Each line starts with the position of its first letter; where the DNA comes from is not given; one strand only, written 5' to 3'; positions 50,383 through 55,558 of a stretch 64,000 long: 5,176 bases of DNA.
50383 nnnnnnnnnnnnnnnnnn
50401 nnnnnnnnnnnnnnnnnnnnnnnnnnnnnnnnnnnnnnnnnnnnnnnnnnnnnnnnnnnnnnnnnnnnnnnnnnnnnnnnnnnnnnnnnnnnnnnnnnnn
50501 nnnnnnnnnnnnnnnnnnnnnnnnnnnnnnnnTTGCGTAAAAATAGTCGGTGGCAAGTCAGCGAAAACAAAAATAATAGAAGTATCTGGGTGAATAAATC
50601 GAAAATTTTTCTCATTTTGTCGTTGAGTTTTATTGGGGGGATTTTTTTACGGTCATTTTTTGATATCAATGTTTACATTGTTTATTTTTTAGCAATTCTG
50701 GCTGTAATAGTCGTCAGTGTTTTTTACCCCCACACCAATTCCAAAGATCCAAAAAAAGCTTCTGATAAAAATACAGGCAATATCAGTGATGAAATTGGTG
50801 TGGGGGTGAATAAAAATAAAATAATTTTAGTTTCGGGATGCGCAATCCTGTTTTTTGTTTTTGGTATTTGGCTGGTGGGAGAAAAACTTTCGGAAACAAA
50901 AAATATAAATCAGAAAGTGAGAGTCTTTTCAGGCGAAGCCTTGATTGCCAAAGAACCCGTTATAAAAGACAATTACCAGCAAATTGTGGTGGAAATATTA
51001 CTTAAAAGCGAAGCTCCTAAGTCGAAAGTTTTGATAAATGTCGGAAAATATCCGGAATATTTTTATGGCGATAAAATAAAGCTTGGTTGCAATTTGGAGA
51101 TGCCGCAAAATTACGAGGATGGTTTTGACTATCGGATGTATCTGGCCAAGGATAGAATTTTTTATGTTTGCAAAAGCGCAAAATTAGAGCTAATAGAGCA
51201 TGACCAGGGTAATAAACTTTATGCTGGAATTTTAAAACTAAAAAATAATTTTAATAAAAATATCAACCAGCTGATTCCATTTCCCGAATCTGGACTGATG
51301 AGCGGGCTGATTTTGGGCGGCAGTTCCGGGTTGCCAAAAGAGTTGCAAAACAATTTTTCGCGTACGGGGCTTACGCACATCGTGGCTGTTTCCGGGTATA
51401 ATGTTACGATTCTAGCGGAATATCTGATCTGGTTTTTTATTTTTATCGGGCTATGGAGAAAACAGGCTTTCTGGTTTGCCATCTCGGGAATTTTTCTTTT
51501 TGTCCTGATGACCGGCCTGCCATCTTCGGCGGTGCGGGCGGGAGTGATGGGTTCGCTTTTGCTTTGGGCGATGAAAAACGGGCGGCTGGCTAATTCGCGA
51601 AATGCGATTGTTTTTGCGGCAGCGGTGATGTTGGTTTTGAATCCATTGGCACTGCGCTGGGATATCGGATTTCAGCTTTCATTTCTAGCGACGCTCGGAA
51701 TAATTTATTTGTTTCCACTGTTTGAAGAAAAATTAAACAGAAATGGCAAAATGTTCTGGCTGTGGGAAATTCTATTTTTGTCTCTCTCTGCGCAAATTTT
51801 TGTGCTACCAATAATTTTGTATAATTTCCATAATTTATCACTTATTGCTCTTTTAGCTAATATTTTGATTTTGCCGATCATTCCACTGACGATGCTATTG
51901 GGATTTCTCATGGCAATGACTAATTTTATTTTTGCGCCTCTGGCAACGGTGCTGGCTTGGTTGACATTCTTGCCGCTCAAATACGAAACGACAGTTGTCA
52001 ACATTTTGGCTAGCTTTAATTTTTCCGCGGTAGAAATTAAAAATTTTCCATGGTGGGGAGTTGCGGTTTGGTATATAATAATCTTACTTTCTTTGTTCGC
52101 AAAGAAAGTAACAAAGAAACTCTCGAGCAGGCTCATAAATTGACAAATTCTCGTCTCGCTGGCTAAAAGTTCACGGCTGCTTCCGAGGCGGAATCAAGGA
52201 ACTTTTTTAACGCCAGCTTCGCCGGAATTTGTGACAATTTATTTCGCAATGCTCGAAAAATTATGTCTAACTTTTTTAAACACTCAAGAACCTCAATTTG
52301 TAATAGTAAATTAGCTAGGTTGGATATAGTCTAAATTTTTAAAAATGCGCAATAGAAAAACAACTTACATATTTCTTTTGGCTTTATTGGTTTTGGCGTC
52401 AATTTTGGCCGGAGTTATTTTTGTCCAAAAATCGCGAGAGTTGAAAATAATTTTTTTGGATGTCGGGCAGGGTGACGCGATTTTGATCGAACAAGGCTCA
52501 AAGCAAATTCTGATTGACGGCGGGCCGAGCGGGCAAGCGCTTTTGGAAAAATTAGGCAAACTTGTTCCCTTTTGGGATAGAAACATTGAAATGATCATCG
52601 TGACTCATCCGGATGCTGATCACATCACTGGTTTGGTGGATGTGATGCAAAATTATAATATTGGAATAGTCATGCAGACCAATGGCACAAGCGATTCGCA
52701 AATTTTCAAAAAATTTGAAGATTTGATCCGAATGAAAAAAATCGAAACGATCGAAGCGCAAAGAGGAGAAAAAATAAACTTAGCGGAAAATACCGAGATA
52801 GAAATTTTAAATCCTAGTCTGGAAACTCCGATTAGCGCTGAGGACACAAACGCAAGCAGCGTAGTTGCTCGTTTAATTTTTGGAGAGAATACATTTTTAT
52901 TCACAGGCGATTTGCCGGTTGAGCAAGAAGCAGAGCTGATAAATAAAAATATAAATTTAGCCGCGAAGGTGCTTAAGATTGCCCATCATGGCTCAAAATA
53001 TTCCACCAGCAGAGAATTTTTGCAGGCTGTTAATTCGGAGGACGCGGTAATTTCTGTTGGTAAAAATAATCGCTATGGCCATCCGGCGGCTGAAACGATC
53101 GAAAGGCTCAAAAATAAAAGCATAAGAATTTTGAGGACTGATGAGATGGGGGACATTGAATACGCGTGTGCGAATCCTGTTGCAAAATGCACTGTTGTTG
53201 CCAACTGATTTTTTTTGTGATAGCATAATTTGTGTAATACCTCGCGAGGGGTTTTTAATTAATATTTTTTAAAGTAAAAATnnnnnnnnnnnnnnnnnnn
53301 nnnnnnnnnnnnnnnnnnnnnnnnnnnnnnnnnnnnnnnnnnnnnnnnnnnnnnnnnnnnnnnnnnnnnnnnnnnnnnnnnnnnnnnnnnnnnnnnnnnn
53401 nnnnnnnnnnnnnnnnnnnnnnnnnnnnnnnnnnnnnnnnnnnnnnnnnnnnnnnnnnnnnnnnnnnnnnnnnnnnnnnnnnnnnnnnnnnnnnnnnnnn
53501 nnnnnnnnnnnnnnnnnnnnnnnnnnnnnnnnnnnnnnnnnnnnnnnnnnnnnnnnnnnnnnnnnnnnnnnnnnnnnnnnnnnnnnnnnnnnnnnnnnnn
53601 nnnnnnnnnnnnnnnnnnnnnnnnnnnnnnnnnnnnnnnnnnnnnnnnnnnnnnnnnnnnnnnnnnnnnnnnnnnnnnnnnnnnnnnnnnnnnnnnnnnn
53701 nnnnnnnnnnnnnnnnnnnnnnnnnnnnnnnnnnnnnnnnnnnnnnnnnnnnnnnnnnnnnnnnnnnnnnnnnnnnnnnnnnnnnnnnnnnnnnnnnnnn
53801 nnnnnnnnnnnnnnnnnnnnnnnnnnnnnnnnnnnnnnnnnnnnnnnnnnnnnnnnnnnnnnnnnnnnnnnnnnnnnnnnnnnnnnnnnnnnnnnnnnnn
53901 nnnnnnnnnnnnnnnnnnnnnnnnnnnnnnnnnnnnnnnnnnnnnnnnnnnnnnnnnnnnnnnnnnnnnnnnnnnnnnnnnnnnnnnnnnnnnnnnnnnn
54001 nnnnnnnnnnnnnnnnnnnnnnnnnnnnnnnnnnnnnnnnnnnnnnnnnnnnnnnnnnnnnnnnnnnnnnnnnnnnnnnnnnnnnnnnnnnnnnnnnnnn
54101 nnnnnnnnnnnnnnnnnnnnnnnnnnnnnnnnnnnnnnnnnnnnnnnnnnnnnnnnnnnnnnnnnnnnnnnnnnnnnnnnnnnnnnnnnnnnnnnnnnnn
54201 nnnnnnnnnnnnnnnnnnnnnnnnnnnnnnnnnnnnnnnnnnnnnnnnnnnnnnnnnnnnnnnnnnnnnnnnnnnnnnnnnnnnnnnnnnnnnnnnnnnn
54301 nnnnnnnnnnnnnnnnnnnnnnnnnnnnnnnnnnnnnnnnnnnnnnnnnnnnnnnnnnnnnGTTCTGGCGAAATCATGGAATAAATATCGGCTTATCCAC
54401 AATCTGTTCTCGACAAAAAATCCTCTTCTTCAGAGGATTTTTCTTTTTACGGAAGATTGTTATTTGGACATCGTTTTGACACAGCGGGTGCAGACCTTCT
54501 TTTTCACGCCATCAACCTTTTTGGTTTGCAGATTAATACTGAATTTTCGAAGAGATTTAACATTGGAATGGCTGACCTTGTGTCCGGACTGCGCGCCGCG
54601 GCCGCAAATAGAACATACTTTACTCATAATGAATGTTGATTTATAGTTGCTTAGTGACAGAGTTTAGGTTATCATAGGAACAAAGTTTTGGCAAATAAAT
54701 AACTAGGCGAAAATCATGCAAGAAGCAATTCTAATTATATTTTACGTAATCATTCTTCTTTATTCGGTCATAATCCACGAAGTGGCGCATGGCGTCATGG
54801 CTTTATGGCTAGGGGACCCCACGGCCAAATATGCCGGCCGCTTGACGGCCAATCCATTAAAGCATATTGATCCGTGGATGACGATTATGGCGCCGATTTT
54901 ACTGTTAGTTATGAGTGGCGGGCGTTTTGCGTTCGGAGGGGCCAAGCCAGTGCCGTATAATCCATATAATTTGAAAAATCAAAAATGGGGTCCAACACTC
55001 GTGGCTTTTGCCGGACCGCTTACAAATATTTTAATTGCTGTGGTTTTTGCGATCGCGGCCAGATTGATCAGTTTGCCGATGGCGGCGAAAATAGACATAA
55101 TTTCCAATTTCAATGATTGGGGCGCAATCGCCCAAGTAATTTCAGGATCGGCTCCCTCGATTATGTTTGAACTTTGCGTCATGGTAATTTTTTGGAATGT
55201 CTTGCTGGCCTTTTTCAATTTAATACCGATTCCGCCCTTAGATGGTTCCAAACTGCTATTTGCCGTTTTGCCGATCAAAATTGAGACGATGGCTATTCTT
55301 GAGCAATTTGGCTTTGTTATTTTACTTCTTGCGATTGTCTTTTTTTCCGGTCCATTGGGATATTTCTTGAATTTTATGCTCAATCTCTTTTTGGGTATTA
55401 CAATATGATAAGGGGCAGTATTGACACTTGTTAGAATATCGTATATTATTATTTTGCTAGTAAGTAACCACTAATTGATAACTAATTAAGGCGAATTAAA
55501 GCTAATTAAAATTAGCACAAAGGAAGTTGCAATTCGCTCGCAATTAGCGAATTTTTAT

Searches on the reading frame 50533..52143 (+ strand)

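Call 80: search_protein_families(library=pfam, proteins=[window:50533-52143:+], max_evalue=0.001)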
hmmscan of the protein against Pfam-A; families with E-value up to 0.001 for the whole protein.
window:50533-52143:+ (536 aa): 3 families
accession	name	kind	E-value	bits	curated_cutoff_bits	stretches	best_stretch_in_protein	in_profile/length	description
PF03772.21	Competence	-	4.6e-58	197.1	23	1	259-524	1-267/270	Competence protein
PF13567.11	DUF4131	-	1.4e-10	41.6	31.6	1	45-214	3-158/165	Domain of unknown function (DUF4131)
PF09716.15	ETRAMP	-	8.9e-05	22.9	29.1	1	49-116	6-72/81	Malarial early transcribed membrane protein (ETRAMP)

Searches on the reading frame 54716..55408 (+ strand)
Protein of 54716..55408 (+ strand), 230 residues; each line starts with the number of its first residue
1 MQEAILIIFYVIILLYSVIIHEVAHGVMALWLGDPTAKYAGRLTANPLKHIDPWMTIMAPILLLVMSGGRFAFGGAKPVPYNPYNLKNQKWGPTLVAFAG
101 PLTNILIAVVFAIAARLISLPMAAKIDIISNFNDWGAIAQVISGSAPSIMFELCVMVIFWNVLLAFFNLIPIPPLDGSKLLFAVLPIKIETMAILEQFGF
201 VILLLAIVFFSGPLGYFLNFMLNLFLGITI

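Call 80: search_protein_families(library=pfam, proteins=[window:54716-55408:+], max_evalue=0.001)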
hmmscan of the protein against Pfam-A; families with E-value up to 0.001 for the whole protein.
window:54716-55408:+ (230 aa): 1 family
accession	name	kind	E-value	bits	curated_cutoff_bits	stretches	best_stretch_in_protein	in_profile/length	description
PF02163.28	Peptidase_M50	-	9.5e-18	64.8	27.2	1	10-205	2-220/221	Peptidase family M50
